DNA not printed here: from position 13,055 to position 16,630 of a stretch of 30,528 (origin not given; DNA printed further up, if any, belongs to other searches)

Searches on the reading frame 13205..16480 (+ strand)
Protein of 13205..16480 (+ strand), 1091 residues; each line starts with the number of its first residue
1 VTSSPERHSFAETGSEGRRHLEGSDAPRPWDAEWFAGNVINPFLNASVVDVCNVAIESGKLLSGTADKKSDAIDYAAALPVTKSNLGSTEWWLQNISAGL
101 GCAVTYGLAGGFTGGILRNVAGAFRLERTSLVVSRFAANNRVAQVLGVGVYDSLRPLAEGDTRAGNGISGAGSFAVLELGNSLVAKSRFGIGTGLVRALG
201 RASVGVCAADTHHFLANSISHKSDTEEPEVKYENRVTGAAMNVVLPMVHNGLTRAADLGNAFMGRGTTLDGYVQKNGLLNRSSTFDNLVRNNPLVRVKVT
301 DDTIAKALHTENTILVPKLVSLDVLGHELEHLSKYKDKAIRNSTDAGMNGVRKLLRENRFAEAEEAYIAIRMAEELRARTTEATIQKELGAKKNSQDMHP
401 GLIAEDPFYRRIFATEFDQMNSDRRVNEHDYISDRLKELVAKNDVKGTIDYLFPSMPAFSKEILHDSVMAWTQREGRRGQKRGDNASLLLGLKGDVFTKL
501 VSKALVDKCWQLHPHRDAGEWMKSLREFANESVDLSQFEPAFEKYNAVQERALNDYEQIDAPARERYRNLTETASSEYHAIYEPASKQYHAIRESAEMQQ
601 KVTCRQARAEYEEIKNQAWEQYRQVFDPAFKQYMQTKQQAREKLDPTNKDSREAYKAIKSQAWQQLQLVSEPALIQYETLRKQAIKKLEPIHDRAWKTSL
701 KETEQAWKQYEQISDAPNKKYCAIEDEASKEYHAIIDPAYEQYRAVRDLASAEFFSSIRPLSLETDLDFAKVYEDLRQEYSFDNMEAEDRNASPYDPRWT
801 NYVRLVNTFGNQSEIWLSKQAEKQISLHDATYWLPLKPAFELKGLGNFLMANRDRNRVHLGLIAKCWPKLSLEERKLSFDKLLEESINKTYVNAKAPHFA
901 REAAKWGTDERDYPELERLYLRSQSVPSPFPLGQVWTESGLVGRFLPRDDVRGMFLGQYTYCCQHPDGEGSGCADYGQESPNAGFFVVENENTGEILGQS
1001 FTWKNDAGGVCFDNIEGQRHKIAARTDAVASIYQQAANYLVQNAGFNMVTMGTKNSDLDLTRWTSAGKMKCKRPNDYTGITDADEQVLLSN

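Call 9: search_protein_families(library=pfam, proteins=[window:13205-16480:+], max_evalue=0.01)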
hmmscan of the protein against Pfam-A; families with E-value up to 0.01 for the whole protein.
window:13205-16480:+ (1091 aa): 0 families

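Call 27: find_related_loci(query=window:13205-16480:+, collection=genome_contigs, flank=1500)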
Query window:13205-16480:+ (1091 aa) in genome_contigs; peptide patterns used: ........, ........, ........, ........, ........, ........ (x = any residue, [..] = any of these).
19 stretches matched a pattern, but none encodes a relative of the query by tblastn (E <= 1e-3).
